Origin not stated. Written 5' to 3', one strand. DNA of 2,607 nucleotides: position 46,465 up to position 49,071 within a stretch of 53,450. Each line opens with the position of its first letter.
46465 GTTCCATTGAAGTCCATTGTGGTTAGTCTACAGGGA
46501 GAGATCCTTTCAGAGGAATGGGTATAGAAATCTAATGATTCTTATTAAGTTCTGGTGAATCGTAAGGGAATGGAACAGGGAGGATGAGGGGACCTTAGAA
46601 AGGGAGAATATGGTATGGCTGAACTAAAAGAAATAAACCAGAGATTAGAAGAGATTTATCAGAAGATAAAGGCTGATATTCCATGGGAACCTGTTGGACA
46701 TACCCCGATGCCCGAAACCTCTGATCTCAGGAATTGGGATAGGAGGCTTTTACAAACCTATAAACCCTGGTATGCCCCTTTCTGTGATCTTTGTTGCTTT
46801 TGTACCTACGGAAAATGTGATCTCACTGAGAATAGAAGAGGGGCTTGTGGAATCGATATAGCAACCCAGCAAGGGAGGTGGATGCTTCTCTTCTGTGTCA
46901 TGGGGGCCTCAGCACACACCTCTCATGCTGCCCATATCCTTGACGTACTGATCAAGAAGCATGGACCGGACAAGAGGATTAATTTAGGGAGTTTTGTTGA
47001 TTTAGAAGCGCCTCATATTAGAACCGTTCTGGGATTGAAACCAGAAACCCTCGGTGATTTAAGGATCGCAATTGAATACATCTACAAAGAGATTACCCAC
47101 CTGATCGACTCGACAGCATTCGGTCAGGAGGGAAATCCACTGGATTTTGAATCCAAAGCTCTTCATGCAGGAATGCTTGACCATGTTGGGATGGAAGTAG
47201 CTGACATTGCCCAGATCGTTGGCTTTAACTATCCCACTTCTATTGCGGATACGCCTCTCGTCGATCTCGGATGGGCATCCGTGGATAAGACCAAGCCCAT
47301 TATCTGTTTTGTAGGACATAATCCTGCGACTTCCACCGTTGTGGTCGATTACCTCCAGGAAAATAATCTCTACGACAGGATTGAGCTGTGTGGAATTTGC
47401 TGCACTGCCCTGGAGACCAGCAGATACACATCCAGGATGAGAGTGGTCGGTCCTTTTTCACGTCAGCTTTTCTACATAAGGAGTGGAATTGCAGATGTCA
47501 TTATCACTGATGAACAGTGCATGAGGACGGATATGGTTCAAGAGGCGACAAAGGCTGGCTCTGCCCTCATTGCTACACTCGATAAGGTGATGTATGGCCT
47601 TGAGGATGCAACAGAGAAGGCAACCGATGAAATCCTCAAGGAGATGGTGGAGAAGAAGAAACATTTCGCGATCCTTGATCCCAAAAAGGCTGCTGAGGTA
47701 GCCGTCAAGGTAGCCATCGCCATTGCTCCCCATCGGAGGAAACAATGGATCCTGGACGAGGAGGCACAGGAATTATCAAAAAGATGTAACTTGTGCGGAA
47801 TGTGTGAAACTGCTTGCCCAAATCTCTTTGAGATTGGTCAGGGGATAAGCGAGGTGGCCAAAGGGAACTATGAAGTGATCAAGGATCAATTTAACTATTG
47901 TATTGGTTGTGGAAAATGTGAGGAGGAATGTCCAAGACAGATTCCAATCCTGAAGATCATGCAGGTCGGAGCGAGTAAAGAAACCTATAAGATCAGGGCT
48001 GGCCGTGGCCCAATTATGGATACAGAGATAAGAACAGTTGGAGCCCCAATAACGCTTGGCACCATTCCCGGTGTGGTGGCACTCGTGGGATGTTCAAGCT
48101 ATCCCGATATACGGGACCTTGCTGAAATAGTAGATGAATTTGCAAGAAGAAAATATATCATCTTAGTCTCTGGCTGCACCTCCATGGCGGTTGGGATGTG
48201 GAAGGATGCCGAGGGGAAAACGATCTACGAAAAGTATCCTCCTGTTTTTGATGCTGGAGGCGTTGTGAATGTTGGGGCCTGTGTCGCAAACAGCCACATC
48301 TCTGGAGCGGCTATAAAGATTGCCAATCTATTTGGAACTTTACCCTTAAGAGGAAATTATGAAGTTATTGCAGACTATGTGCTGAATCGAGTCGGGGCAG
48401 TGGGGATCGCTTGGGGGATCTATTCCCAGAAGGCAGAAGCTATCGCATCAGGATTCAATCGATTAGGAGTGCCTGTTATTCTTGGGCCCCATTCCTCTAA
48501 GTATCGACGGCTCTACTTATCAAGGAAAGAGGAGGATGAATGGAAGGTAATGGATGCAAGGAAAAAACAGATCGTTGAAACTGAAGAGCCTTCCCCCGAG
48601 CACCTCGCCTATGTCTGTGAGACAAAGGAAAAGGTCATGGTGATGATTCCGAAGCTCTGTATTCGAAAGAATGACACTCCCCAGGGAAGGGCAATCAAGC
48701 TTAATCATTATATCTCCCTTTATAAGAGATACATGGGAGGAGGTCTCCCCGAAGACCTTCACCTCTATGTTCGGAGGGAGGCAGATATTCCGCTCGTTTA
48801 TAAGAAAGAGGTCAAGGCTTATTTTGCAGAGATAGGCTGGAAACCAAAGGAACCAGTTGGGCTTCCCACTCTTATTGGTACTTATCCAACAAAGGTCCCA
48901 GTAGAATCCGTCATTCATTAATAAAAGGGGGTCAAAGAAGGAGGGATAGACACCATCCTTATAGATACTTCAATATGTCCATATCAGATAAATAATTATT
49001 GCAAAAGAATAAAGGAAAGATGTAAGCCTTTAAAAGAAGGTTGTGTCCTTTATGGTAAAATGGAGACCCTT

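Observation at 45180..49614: Orphan CdhA-type Ni-CO dehydrogenase embedded in an hcp-like, nitrosative-stress-type operon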

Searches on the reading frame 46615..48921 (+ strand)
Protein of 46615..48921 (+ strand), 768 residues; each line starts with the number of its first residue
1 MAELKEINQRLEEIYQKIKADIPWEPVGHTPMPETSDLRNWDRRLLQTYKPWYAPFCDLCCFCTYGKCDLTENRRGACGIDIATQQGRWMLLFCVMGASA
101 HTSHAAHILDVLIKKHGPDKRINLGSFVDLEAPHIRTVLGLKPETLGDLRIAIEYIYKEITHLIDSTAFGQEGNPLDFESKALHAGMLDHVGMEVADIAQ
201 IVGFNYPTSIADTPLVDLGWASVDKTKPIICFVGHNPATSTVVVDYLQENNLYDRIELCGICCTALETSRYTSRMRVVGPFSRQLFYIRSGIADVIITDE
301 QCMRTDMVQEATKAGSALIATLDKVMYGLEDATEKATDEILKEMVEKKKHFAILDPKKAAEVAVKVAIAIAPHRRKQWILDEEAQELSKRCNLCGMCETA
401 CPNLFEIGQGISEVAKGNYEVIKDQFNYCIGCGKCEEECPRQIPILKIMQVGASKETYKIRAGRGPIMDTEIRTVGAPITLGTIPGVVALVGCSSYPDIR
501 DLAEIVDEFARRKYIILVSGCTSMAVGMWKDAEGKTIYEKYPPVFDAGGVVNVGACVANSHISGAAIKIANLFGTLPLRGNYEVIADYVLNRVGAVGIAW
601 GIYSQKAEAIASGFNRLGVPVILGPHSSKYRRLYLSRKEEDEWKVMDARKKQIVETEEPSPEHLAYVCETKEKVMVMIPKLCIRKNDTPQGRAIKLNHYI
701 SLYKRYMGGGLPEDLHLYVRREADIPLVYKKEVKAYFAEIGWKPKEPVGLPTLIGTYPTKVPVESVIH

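Call 3: search_protein_families(library=pfam, proteins=[window:46615-48921:+], max_evalue=0.01)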
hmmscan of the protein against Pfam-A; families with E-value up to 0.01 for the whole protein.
window:46615-48921:+ (768 aa): 15 families
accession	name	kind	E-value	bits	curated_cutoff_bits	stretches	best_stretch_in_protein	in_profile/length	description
PF03063.25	Prismane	-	3.1e-62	211.3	27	2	140-631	119-486/513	Prismane/CO dehydrogenase family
PF13183.11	Fer4_8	-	4e-08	34.1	27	1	389-443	3-68/68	4Fe-4S dicluster domain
PF12838.12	Fer4_7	-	5.9e-07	30.3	27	1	390-442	1-51/52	4Fe-4S dicluster domain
PF13237.11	Fer4_10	-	1.8e-06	28.2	25.5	2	388-440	6-53/53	4Fe-4S dicluster domain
PF13187.11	Fer4_9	-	2.5e-06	27.9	27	1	390-442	1-50/52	4Fe-4S dicluster domain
PF12800.12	Fer4_4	-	6.3e-06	26.5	24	0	428-441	3-16/17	4Fe-4S binding domain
PF13534.11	Fer4_17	-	1.4e-05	26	22.2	2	379-403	33-58/61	4Fe-4S dicluster domain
PF13484.11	Fer4_16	-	5.1e-05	24.4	30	1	360-402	22-64/66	4Fe-4S double cluster binding domain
PF00037.32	Fer4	-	0.00011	22.3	21.1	1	427-441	6-20/24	4Fe-4S binding domain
PF25160.1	LdpA_Fe-S-bd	-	0.00019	21.6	27.6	0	427-442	26-41/49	LdpA Fe-S cluster-binding domain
PF12837.12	Fer4_6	-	0.00041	20.6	25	2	427-443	7-23/24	4Fe-4S binding domain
PF14697.11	Fer4_21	-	0.0005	20.6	35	1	389-440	6-52/59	4Fe-4S dicluster domain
PF17179.9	Fer4_22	-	0.0016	19.7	27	0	422-443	74-95/95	4Fe-4S dicluster domain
PF14691.11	Fer4_20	-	0.0017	18.6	25.8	0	380-420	13-55/113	Dihydroprymidine dehydrogenase domain II, 4Fe-4S cluster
PF13746.11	Fer4_18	-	0.0062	17.2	27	0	422-452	54-84/114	4Fe-4S dicluster domain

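Call 4: search_protein_families(library=ncbifam, proteins=[window:46615-48921:+], max_evalue=0.01)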
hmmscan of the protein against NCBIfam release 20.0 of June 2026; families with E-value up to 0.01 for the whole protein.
window:46615-48921:+ (768 aa): 36 families (the best 25 are shown)
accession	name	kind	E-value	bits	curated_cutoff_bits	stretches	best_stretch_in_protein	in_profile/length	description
TIGR00314.1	cdhA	equivalog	0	1027.2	781.3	1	2-746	10-761/784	CO dehydrogenase/acetyl-CoA synthase complex subunit alpha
TIGR01702.1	CO_DH_cata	equivalog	6.9e-21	74.1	478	3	144-324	165-353/621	anaerobic carbon-monoxide dehydrogenase catalytic subunit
NF007078.0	PRK09529.1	subfamily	5.1e-15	54.7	809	1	454-626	105-263/710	bifunctional acetyl-CoA decarbonylase/synthase complex subunit alpha/beta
NF040764.1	CODH_ACS_al_bet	equivalog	5.6e-15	54.6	800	1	445-643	91-278/705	acetyl-CoA decarbonylase/synthase complex subunit alpha/beta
NF004536.0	PRK05888.1-1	equivalog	2.9e-06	26.7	212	1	366-442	36-112/180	NADH-quinone oxidoreductase subunit NuoI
TIGR01971.1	NuoI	subfamily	3.6e-06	26.6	113.05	1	378-442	33-96/121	NADH-quinone oxidoreductase, chain I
NF008369.0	PRK11168.1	equivalog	4.1e-06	25.9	278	1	420-454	51-85/401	anaerobic glycerol-3-phosphate dehydrogenase subunit C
TIGR03290.1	CoB_CoM_SS_C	equivalog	8.8e-06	25.8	160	1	389-451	2-70/144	CoB--CoM heterodisulfide reductase subunit C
TIGR02910.1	sulfite_red_A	equivalog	9.6e-06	25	323.15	1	300-403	139-234/334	anaerobic sulfite reductase subunit AsrA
NF009410.0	PRK12771.1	subfamily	1.1e-05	24.2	516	1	305-441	424-557/566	NAD(P)-binding protein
NF041837.1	rnfC_Methano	equivalog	2.3e-05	23.4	650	1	383-451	352-421/438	Rnf electron transport complex subunit RnfC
NF007205.0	PRK09626.1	equivalog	3.3e-05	23.9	93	1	389-441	17-68/105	2-oxoglutarate-acceptor oxidoreductase subunit OorD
TIGR01945.1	rnfC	subfamily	7.6e-05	21.4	245.95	1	383-452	357-427/435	RnfABCDGE type electron transport complex subunit C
TIGR02179.1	PorD_KorD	subfamily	7.8e-05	22.7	60.05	1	389-442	25-70/78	2-oxoacid:acceptor oxidoreductase, delta subunit, pyruvate/2-ketoisovalerate family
TIGR02700.1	flavo_MJ0208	hypoth_equivalog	8.5e-05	21.9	251.35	1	387-442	146-192/234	dihydromethanopterin reductase (acceptor)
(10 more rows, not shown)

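Call 7: find_homologous_proteins(query=window:46615-48921:+, max_evalue=1e-20)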
Query window:46615-48921:+ (768 aa): 3068 proteins with E <= 1e-20 among 8000 candidates; the best 120 are listed.
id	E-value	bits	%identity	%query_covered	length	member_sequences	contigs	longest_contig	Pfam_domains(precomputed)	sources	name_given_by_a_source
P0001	0.0e+0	1666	91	100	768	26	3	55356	PF12838.13,PF13534.12,PF13237.12,PF13183.12,PF12800.13,PF13187.12,PF03063.26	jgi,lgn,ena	-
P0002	0.0e+0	1599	86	100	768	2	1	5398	PF12838.13,PF13534.12,PF13237.12,PF13183.12,PF12800.13,PF13187.12,PF03063.26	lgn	-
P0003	0.0e+0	1593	86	100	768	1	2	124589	PF00037.33,PF12838.13,PF13534.12,PF13237.12,PF13183.12,PF12800.13,PF13187.12,PF03063.26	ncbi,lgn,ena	-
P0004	0.0e+0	1591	86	100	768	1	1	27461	PF00037.33,PF12838.13,PF13534.12,PF13237.12,PF13183.12,PF12800.13,PF13187.12,PF03063.26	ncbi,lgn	-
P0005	0.0e+0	1573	85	100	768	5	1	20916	PF12838.13,PF13534.12,PF13237.12,PF13183.12,PF13187.12,PF03063.26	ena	-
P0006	0.0e+0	1551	84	100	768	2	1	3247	PF13484.12,PF13534.12,PF25160.2,PF13183.12,PF13187.12,PF03063.26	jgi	jgi:acetyl-CoA decarbonylase/synthase complex subunit alpha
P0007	0.0e+0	1550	84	100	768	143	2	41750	PF13484.12,PF12838.13,PF13534.12,PF25160.2,PF13237.12,PF13183.12,PF13187.12,PF03063.26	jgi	-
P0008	0.0e+0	1550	83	100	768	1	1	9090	PF12838.13,PF13534.12,PF25160.2,PF13237.12,PF13183.12,PF13187.12,PF03063.26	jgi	jgi:acetyl-CoA decarbonylase/synthase complex subunit alpha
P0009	0.0e+0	1550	84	100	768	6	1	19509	PF12838.13,PF13534.12,PF13183.12,PF13187.12,PF03063.26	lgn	-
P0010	0.0e+0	1550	83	100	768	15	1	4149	PF12838.13,PF13534.12,PF13237.12,PF13183.12,PF13187.12,PF03063.26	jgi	jgi:acetyl-CoA decarbonylase/synthase complex subunit alpha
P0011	0.0e+0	1548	84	100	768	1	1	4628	PF12838.13,PF13534.12,PF25160.2,PF13237.12,PF13183.12,PF13187.12,PF03063.26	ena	-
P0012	0.0e+0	1547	84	100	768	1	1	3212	PF13484.12,PF12838.13,PF13534.12,PF25160.2,PF13237.12,PF13183.12,PF13187.12,PF03063.26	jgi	jgi:acetyl-CoA decarbonylase/synthase complex subunit alpha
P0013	0.0e+0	1547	83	100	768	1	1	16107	PF12838.13,PF13534.12,PF13183.12,PF13187.12,PF03063.26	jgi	jgi:acetyl-CoA decarbonylase/synthase complex subunit alpha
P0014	0.0e+0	1547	84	100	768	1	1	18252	PF12838.13,PF13534.12,PF25160.2,PF13237.12,PF13183.12,PF13187.12,PF03063.26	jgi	jgi:acetyl-CoA decarbonylase/synthase complex subunit alpha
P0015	0.0e+0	1546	84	100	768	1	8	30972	PF12838.13,PF13534.12,PF25160.2,PF13237.12,PF13183.12,PF13187.12,PF03063.26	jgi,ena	jgi:acetyl-CoA decarbonylase/synthase complex subunit alpha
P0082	0.0e+0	1482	79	100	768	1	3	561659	PF13484.12,PF12838.13,PF13534.12,PF13183.12,PF13187.12,PF03063.26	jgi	jgi:acetyl-CoA decarbonylase/synthase complex subunit alpha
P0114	0.0e+0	1428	76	100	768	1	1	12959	PF13484.12,PF12838.13,PF13534.12,PF13237.12,PF13183.12,PF13187.12,PF03063.26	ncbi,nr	ncbi:MAG: CO dehydrogenase/acetyl-CoA synthase complex subunit epsilon [Dehalococcoidia bacterium]|n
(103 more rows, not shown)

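Call 8: find_encoding_contigs(protein=P0082, flank=8000, max_places=2)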
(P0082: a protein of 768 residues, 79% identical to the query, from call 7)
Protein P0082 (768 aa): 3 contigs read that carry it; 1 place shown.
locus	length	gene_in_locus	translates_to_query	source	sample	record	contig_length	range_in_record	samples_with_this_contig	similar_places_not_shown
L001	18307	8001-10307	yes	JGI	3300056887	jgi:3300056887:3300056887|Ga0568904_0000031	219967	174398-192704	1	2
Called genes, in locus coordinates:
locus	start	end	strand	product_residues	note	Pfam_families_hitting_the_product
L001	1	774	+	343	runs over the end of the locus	PF04055:Radical_SAM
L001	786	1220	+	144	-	-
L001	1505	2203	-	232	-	PF01255:Prenyltransf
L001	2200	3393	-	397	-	PF00890:FAD_binding_2 (weak), PF01134:GIDA (weak), PF01266:DAO (weak), PF01494:FAD_binding_3, PF01946:Thi4 (weak), PF05834:Lycopene_cycl, PF07992:Pyr_redox_2, PF13450:NAD_binding_8, +2 more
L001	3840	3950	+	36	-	-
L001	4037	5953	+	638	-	PF13292:DXP_synthase_N, PF00456:Transketolase_N, PF02775:TPP_enzyme_C (weak), PF02779:Transket_pyr, PF02780:Transketolase_C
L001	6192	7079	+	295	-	PF03599:CdhD, PF00809:Pterin_bind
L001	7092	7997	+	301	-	PF03599:CdhD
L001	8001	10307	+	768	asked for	PF13534:Fer4_17 (faint), PF03063:Prismane, PF13484:Fer4_16 (faint), PF03063:Prismane, PF12838:Fer4_7 (weak), PF13183:Fer4_8 (weak), PF13187:Fer4_9 (weak)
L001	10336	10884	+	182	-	PF02552:CO_dh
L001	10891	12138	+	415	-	PF03598:CdhC, PF19436:ACS_CODH_B_C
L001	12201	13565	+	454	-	PF04060:FeS, PF03599:CdhD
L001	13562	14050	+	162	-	PF01257:2Fe-2S_thioredx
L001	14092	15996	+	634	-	PF01512:Complex1_51K, PF10531:SLBB (faint), PF10589:NADH_4Fe-4S, PF25160:LdpA_Fe-S-bd (weak)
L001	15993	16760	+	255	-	PF00142:Fer4_NifH (faint), PF01656:CbiA, PF02374:ArsA_ATPase (weak), PF13614:AAA_31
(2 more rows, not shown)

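Call 9: find_encoding_contigs(protein=P0114, flank=8000, max_places=2)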
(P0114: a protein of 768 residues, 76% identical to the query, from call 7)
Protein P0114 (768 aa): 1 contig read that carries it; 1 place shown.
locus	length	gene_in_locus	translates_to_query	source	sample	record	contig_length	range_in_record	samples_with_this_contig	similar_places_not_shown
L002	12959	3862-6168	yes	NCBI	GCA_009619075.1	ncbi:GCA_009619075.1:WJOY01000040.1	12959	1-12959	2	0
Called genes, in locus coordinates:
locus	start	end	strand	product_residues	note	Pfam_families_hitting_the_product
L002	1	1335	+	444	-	PF01268:FTHFS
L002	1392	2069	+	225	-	PF13510:Fer2_4, PF10588:NADH-G_4Fe-4S_3, PF12837:Fer4_6 (weak), PF13237:Fer4_10 (weak), PF14697:Fer4_21 (weak), PF22117:Fer4_Nqo3, PF12838:Fer4_7 (weak), PF00037:Fer4 (weak), +4 more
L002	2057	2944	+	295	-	PF03599:CdhD, PF00809:Pterin_bind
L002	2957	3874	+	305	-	PF03599:CdhD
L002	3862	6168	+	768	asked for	PF13484:Fer4_16 (faint), PF13534:Fer4_17 (faint), PF03063:Prismane, PF13237:Fer4_10 (faint), PF03063:Prismane, PF12838:Fer4_7 (weak), PF13183:Fer4_8 (weak), PF13187:Fer4_9 (weak)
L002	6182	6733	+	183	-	PF02552:CO_dh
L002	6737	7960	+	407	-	PF03598:CdhC, PF19436:ACS_CODH_B_C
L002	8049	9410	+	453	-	PF04060:FeS, PF03599:CdhD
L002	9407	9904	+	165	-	PF01257:2Fe-2S_thioredx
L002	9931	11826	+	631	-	PF01512:Complex1_51K, PF12838:Fer4_7 (faint), PF12837:Fer4_6 (faint), PF10589:NADH_4Fe-4S, PF13187:Fer4_9 (weak), PF13237:Fer4_10 (weak), PF14697:Fer4_21 (weak), PF25160:LdpA_Fe-S-bd (weak)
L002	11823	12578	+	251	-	PF01656:CbiA, PF02374:ArsA_ATPase (weak), PF06564:CBP_BcsQ (faint), PF13614:AAA_31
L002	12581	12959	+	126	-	PF12654:DUF3786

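Call 10: find_encoding_contigs(protein=P0003, flank=8000, max_places=2)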
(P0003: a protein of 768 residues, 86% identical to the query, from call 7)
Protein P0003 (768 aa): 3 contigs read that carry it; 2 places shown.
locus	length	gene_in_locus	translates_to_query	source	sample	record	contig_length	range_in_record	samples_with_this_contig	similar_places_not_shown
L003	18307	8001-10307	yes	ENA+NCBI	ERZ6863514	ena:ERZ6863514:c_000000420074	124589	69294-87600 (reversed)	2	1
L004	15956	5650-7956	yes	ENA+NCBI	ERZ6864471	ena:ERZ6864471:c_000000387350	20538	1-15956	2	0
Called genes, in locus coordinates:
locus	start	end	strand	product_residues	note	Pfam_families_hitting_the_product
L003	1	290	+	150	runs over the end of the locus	PF01967:MoaC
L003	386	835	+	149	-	PF03473:MOSC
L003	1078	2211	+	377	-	PF01210:NAD_Gly3P_dh_N (weak), PF02558:ApbA, PF02317:Octopine_DH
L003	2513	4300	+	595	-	PF01268:FTHFS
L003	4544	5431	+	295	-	PF00763:THF_DHG_CYH, PF02882:THF_DHG_CYH_C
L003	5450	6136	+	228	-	PF00111:Fer2 (weak), PF13510:Fer2_4, PF10588:NADH-G_4Fe-4S_3, PF12837:Fer4_6 (weak), PF22117:Fer4_Nqo3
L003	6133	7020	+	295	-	PF03599:CdhD, PF00809:Pterin_bind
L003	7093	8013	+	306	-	PF03599:CdhD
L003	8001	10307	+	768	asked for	PF13534:Fer4_17 (faint), PF00037:Fer4 (faint), PF03063:Prismane, PF13237:Fer4_10 (weak), PF12800:Fer4_4 (faint), PF12838:Fer4_7 (weak), PF13183:Fer4_8, PF13187:Fer4_9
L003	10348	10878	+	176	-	PF02552:CO_dh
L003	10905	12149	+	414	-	PF03598:CdhC, PF19436:ACS_CODH_B_C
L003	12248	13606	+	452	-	PF04060:FeS, PF03599:CdhD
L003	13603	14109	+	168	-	PF01257:2Fe-2S_thioredx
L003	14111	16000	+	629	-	PF01512:Complex1_51K, PF10531:SLBB (weak), PF10589:NADH_4Fe-4S, PF12837:Fer4_6 (faint), PF13187:Fer4_9 (weak), PF13237:Fer4_10 (weak), PF25160:LdpA_Fe-S-bd (weak), PF00037:Fer4 (weak)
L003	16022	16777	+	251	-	PF01656:CbiA (weak), PF13614:AAA_31 (weak)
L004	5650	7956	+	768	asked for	PF13534:Fer4_17 (faint), PF00037:Fer4 (faint), PF03063:Prismane, PF13237:Fer4_10 (weak), PF12800:Fer4_4 (faint), PF12838:Fer4_7 (weak), PF13183:Fer4_8, PF13187:Fer4_9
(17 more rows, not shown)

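Call 11: find_encoding_contigs(protein=P0001, flank=10000, max_places=4)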
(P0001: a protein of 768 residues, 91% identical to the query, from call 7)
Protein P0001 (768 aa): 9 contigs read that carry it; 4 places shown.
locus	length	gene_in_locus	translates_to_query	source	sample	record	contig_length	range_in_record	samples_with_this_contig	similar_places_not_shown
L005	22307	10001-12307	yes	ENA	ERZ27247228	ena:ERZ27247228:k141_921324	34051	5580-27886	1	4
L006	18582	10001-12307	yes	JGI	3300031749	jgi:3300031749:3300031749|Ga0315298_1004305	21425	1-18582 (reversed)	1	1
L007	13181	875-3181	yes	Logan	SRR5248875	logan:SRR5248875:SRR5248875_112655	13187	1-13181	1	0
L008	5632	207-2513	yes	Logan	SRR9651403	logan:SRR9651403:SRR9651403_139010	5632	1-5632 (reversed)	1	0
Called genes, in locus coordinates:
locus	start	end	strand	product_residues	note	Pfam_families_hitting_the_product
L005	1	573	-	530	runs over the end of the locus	PF00389:2-Hacid_dh, PF02826:2-Hacid_dh_C, PF19304:PGDH_inter, PF01842:ACT (weak)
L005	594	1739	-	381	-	PF00266:Aminotran_5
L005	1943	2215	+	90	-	-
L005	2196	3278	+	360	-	PF01321:Creatinase_N, PF00557:Peptidase_M24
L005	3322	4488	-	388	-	PF12704:MacB_PCD, PF02687:FtsX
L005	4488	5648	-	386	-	PF02687:FtsX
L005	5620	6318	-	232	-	PF00005:ABC_tran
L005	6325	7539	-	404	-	PF25917:BSH_RND (weak), PF25973:BSH_CzcB, PF25876:HH_MFP_RND (weak), PF25954:Beta-barrel_RND_2, PF25989:YknX_C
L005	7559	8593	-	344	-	PF00494:SQS_PSY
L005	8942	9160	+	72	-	PF01106:NifU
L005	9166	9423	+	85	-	-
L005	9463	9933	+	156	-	PF27217:AF_0155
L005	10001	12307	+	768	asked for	PF13534:Fer4_17 (faint), PF03063:Prismane, PF12800:Fer4_4 (faint), PF12838:Fer4_7 (weak), PF13183:Fer4_8 (weak), PF13187:Fer4_9 (weak), PF13237:Fer4_10 (faint)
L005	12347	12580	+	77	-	PF10006:DUF2249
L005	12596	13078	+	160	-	PF01814:Hemerythrin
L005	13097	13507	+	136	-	PF02635:DsrE, PF13686:DrsE_2 (weak)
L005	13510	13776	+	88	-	PF01206:TusA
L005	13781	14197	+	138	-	PF01592:NifU_N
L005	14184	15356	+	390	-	PF00266:Aminotran_5, PF01212:Beta_elim_lyase (weak)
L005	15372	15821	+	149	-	-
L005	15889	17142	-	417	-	PF09699:Paired_CXXCH_1 (faint), PF13447:Multi-haem_cyto, PF14522:Cytochrome_C7 (faint), PF14537:Cytochrom_c3_2 (faint), PF13435:Cytochrome_C554 (weak), PF13447:Multi-haem_cyto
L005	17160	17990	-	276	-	PF13938:DUF4213, PF04016:DUF364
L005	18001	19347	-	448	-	PF00115:COX1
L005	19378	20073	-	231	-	PF22085:NorB_cytochrome_c-like (faint), PF13442:Cytochrome_CBB3 (weak), PF00034:Cytochrom_C, PF13442:Cytochrome_CBB3, PF02433:FixO (weak)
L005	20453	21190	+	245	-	PF01966:HD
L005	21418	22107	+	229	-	PF00027:cNMP_binding, PF13545:HTH_Crp_2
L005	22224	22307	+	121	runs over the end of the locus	PF11756:YgbA_NO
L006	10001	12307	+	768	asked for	PF13534:Fer4_17 (faint), PF03063:Prismane, PF12800:Fer4_4 (faint), PF12838:Fer4_7 (weak), PF13183:Fer4_8 (weak), PF13187:Fer4_9 (weak), PF13237:Fer4_10 (faint)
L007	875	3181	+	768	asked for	PF13534:Fer4_17 (faint), PF03063:Prismane, PF12800:Fer4_4 (faint), PF12838:Fer4_7 (weak), PF13183:Fer4_8 (weak), PF13187:Fer4_9 (weak), PF13237:Fer4_10 (faint)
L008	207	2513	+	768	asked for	PF13534:Fer4_17 (faint), PF03063:Prismane, PF12800:Fer4_4 (faint), PF12838:Fer4_7 (weak), PF13183:Fer4_8 (weak), PF13187:Fer4_9 (weak), PF13237:Fer4_10 (faint)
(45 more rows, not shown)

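Call 12: find_encoding_contigs(protein=window:46615-48921:+, flank=10000, max_places=4)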
Protein window:46615-48921:+ (768 aa): no gene with exactly this product is on record in the collection.
